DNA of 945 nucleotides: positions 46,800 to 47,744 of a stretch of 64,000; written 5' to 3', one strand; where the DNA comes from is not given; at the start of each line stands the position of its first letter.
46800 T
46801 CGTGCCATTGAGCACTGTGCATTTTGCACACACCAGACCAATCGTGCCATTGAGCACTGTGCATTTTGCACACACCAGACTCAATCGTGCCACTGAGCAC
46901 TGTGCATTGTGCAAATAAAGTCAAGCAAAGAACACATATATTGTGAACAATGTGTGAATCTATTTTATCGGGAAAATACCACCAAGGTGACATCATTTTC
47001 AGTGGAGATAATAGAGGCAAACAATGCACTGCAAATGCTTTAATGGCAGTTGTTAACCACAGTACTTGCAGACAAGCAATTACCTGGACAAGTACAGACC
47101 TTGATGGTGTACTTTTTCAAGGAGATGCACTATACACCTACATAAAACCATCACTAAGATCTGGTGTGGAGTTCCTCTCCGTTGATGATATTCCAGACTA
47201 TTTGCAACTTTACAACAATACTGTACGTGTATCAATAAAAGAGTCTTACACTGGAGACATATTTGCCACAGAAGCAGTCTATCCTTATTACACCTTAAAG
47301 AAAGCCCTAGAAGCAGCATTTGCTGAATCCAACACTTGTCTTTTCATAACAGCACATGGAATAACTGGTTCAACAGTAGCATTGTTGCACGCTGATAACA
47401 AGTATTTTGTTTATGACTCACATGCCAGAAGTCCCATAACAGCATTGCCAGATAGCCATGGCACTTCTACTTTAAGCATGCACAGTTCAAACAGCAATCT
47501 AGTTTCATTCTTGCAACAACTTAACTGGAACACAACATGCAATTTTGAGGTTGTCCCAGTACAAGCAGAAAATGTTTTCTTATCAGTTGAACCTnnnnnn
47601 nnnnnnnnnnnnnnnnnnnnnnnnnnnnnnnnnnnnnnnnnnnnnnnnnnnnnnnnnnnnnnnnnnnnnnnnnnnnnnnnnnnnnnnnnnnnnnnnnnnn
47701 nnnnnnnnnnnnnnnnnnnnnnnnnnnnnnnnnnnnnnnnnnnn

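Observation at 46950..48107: Intronless 385-aa ORF with Cys/His peptidase-like N-terminal half, flanked by a minisatellite and a self-derived fragment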

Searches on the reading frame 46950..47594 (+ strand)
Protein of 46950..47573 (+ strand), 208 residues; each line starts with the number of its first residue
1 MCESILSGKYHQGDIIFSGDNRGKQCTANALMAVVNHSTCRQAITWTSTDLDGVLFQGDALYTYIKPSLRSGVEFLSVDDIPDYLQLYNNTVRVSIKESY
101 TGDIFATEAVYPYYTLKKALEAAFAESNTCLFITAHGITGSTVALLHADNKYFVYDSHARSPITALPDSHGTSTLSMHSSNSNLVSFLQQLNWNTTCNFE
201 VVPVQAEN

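Call 17: predict_structure(protein=window:46950-47573:+)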
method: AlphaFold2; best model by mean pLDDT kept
length: 208 residues; sequences in the alignment: 1
mean_pLDDT: 31.8   pTM: 0.21
mean pLDDT of the five models: 31.8, 28.5, 28.3, 27.2, 26.2
residues with pLDDT >= 90: 0; 70-90: 0; 50-70: 0; < 50: 208
segments of 3 or more residues with pLDDT < 50: 1-208
pLDDT, mean of each block of 10 residues (from residue 1): 34 37 31 31 31 32 30 27 27 28 24 32 36 32 38 38 32 29 37 33 27
secondary structure, 60 per line:
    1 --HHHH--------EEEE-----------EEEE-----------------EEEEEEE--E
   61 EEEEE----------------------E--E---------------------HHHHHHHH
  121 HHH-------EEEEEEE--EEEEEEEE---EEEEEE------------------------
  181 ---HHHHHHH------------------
elements in order: H3-6 E15-18 E30-33 E51-57 E60-65 H113-123 E131-137 E140-147 E151-156 H184-190
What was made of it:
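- Tried and rejected: Single-sequence AlphaFold gave a useless model (pLDDT 32, call 17).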

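Call 37: predict_structure(alignment_id=A1)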
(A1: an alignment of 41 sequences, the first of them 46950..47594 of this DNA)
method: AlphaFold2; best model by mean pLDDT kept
length: 215 residues; sequences in the alignment: 41
mean_pLDDT: 96.3   pTM: 0.92
mean pLDDT of the five models: 96.3, 96.0, 96.0, 96.0, 95.7
residues with pLDDT >= 90: 199; 70-90: 15; 50-70: 1; < 50: 0
segments of 3 or more residues with pLDDT < 50: none
pLDDT, mean of each block of 10 residues (from residue 1): 96 98 98 98 98 98 97 96 95 98 97 97 98 90 98 98 98 98 97 90 97 77
secondary structure, 60 per line:
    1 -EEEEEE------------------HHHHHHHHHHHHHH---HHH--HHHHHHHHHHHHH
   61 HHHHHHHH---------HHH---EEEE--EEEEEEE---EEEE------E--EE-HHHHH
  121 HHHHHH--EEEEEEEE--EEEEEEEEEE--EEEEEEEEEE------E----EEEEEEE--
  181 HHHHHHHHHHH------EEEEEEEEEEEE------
elements in order: E2-7 H26-39 H48-68 E84-87 E90-96 E100-103 H116-126 E129-136 E139-148 E151-160 E172-178 H181-191 E198-209
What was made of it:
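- On VTD / peptidase C76 (Pfam PF04843 Herpes_teg_N): The model has pLDDT 96.3 (call 37).
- The AF2 model has pLDDT 96.3 and pTM 0.92 (call 37).
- Tried and rejected: It was replaced by the alignment-based model (call 37).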

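Call 41: fold_search(model_id=the predicted structure, library=pdb)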
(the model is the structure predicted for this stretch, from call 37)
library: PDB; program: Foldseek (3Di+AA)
matches with E <= 10: 723; with E <= 0.001: 5
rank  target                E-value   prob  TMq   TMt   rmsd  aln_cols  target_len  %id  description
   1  8add                  1.0e-17  1.00  0.85  0.86   2.2       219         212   23  Viral tegument-like DUBs (released 2023-02-15)
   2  2j7q_C                9.9e-13  1.00  0.76  0.71   3.4       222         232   15  Crystal structure of the ubiquitin-specific protease encoded by murine cytomegalovirus tegument protein M48 in complex (released 2007-03-20)
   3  2j7q_A                2.9e-12  1.00  0.79  0.74   3.7       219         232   15  Crystal structure of the ubiquitin-specific protease encoded by murine cytomegalovirus tegument protein M48 in complex (released 2007-03-20)
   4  8adc_B                6.4e-08  1.00  0.62  0.64   6.9       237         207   16  Viral tegument-like DUBs (released 2023-02-15)
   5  1ukf                  3.9e-04  1.00  0.49  0.55   6.5       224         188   11  Crystal Structure of Pseudomonas Avirulence Protein AvrPphB (released 2003-12-09)
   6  6pgv_A                7.1e-03  0.99  0.41  0.54   7.1       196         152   12  Human Josephin-2 in complex with ubiquitin (released 2019-10-23)
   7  6ii2_C                6.6e-02  0.54  0.25  0.11   5.7       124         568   12  Crystal structure of alpha-beta hydrolase (ABH) and Makes Caterpillars Floppy (MCF)-Like effectors of Vibrio vulnificu (released 2019-08-07)
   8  6ii6_A                6.6e-02  0.51  0.37  0.25   9.1       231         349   10  Crystal structure of the Makes Caterpillars Floppy (MCF)-Like effector of Vibrio vulnificus MO6-24/O in complex with a (released 2019-08-07)
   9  3db0_B                7.0e-02  0.12  0.14  0.20  13.5       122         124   10  Crystal structure of Putative Pyridoxamine 5'-phosphate oxidase (NP_472219.1) from LISTERIA INNOCUA at 2.00 A resoluti (released 2008-07-29)
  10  8sfg_A                8.3e-02  0.51  0.39  0.28   9.4       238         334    7  Crystal Structure of the Open Unbound Catalytically Inactive Makes Caterpillars Floppy-like (MCF) Effector from Vibrio (released 2024-06-05)
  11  6ii6_B                8.9e-02  0.47  0.36  0.25   9.3       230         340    9  Crystal structure of the Makes Caterpillars Floppy (MCF)-Like effector of Vibrio vulnificus MO6-24/O in complex with a (released 2019-08-07)
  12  6ii2_A                1.1e-01  0.38  0.39  0.17  10.3       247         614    8  Crystal structure of alpha-beta hydrolase (ABH) and Makes Caterpillars Floppy (MCF)-Like effectors of Vibrio vulnificu (released 2019-08-07)
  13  8sfg_B                1.2e-01  0.38  0.37  0.27  10.0       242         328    9  Crystal Structure of the Open Unbound Catalytically Inactive Makes Caterpillars Floppy-like (MCF) Effector from Vibrio (released 2024-06-05)
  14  8sfg_C                1.2e-01  0.38  0.35  0.26   9.2       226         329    8  Crystal Structure of the Open Unbound Catalytically Inactive Makes Caterpillars Floppy-like (MCF) Effector from Vibrio (released 2024-06-05)
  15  6ii2_B                1.5e-01  0.38  0.39  0.17   7.0       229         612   10  Crystal structure of alpha-beta hydrolase (ABH) and Makes Caterpillars Floppy (MCF)-Like effectors of Vibrio vulnificu (released 2019-08-07)
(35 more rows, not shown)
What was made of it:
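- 46950..47594 (+): VTD / peptidase C76 catalytic domain (residues 1-215). Cys26 codon 47025-47027, Asp156 codon 47415-47417, His158 codon 47421-47423. The AF2 model has pLDDT 96.3 (call 37) and superposes on 8ADD at TM 0.85 (call 41).
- On VTD / peptidase C76 (Pfam PF04843 Herpes_teg_N): Foldseek gives 8ADD E=1e-17 TM 0.85, 2J7Q TM 0.76-0.79, 8ADC TM 0.62 and AvrPphB TM 0.49 (call 41).
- Foldseek gives 8ADD TM 0.85 at 2.2 A, M48 2J7Q TM 0.76-0.79 and Wc-VTD1 8ADC TM 0.62 (call 41).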

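Call 42: find_homologous_proteins(query=A1, max_evalue=0.00001)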
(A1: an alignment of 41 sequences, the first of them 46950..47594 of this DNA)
Query A1 (41 sequences) (215 aa, profile of the alignment): 40 proteins with E <= 0.00001 among 2078 candidates.
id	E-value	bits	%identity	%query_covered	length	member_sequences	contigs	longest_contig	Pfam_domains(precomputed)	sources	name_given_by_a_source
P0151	6.7e-51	191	31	93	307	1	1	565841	PF04843.20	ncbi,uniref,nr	ncbi:Hypothetical predicted protein [Mytilus galloprovincialis]|uniref:Peptidase C76 domain-containi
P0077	9.5e-51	190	26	93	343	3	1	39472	PF04843.20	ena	-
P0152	1.0e-50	190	34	79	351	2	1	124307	PF04843.20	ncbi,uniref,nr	ncbi:Hypothetical predicted protein [Mytilus galloprovincialis]|uniref:Peptidase C76 domain-containi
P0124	4.3e-50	188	34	79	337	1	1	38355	PF04843.20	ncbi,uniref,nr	ncbi:Hypothetical predicted protein [Mytilus galloprovincialis]|uniref:Peptidase C76 domain-containi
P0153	5.1e-50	188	34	78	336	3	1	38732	PF04843.20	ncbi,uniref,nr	ncbi:Hypothetical predicted protein [Mytilus galloprovincialis]|uniref:Peptidase C76 domain-containi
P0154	1.1e-49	187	26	93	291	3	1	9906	PF04843.20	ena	-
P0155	6.4e-49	184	24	93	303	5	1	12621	PF04843.20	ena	-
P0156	1.2e-48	183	28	78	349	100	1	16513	PF04843.20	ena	-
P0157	1.7e-48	183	26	93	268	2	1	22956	PF04843.20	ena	-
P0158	5.8e-48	181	26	93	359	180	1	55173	PF04843.20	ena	-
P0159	5.7e-46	175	25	93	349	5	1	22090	PF04843.20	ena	-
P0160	1.2e-45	174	24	87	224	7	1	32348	PF04843.20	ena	-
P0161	1.9e-43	166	29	78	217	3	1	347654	PF04843.20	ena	-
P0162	6.9e-43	165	25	87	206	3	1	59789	PF04843.20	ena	-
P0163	7.2e-40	155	28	74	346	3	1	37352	PF04843.20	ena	-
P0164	2.4e-39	153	25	87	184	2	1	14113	PF04843.20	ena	-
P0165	5.8e-38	149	30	78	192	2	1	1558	PF04843.20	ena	-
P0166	4.2e-37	146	26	95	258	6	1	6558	PF04843.20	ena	-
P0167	1.3e-34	138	23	92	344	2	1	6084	PF04843.20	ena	-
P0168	6.1e-34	135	22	73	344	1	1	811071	PF04843.20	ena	-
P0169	6.2e-33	132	27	72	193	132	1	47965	PF04843.20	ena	-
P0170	1.3e-32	131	25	93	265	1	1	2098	PF04843.20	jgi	jgi:Herpesvirus tegument protein, N-terminal conserved region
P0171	1.7e-31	127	25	73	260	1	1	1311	PF04843.20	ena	-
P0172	2.0e-31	127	31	81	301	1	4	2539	PF04843.20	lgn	-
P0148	2.7e-31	127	28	87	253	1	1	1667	PF04843.20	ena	-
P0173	7.9e-31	125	25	71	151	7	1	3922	PF04843.20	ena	-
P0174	2.3e-24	104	30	74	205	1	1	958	PF04843.20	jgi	-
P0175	1.8e-23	101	28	31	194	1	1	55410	PF04843.20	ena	-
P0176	1.9e-22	98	36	45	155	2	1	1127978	PF04843.20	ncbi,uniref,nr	ncbi:unnamed protein product [Mytilus coruscus]|uniref:Peptidase C76 domain-containing protein n=1 T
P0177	1.1e-20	92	30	47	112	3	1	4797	PF04843.20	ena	-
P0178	2.7e-20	91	32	45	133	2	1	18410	PF04843.20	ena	-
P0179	1.7e-19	88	25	53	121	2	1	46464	PF04843.20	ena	-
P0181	2.2e-19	88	31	46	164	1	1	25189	PF04843.20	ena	-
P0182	7.7e-19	86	30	46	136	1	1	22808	PF04843.20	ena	-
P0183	1.1e-18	86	29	47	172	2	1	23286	PF04843.20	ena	-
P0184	3.8e-18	84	31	38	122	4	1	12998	PF04843.20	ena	-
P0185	2.4e-14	71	34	32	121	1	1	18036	PF04843.20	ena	-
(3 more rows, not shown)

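Call 43: find_encoding_contigs(protein=P0152, flank=10000, max_places=3)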
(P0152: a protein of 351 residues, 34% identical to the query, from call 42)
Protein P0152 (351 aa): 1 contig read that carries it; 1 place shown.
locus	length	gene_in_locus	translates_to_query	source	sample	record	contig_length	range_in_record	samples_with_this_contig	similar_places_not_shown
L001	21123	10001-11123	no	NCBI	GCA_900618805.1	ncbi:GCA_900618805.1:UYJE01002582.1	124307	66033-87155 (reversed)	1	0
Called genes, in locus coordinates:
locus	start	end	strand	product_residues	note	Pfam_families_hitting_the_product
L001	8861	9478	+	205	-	-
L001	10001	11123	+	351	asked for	PF04843:Herpes_teg_N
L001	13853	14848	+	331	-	PF14214:Helitron_like_N, PF23343:REP_ORF2-G2P (weak)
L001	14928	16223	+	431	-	PF05970:PIF1 (weak), PF13245:AAA_19 (weak)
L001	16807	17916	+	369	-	PF03372:Exo_endo_phos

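Call 44: find_encoding_contigs(protein=P0158, flank=10000, max_places=4)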
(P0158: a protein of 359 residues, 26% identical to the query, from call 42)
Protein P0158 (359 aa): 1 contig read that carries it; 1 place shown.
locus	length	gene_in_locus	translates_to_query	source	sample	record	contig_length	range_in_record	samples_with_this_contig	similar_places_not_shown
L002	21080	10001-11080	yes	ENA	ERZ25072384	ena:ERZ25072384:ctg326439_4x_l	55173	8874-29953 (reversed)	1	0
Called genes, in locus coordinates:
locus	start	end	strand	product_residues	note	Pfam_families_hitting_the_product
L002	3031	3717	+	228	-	-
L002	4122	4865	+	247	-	-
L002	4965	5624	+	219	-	PF00096:zf-C2H2 (faint), PF13465:zf-H2C2_2 (faint), PF13894:zf-C2H2_4 (faint)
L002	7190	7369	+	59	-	-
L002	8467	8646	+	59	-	-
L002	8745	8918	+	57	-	-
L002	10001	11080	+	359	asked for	PF04843:Herpes_teg_N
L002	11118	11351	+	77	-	-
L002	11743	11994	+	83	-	-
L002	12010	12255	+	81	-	-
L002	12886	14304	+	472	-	PF14214:Helitron_like_N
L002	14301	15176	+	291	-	PF05970:PIF1, PF13604:AAA_30 (weak), PF13245:AAA_19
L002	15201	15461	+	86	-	PF05970:PIF1 (weak)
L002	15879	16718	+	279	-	-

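Call 48: find_encoding_contigs(protein=P0151, flank=10000, max_places=3)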
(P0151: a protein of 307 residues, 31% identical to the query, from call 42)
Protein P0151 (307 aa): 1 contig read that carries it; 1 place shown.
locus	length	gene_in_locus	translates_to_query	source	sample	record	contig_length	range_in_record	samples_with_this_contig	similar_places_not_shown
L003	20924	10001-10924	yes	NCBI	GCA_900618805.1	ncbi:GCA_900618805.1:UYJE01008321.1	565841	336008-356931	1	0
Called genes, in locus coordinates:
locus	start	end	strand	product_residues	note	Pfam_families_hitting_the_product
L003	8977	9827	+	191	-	-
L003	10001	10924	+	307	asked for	PF04843:Herpes_teg_N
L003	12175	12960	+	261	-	PF20209:DUF6570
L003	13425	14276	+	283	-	PF14214:Helitron_like_N, PF23343:REP_ORF2-G2P (weak)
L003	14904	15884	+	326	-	PF05970:PIF1 (weak), PF13245:AAA_19 (weak)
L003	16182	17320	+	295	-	PF21530:Pif1_2B_dom (faint)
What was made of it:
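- L001 also has Exo_endo_phos (calls 43, 44, 48). The ORF has the 5'-to-3' orientation and position expected in Helentrons (calls 43, 44, 48).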
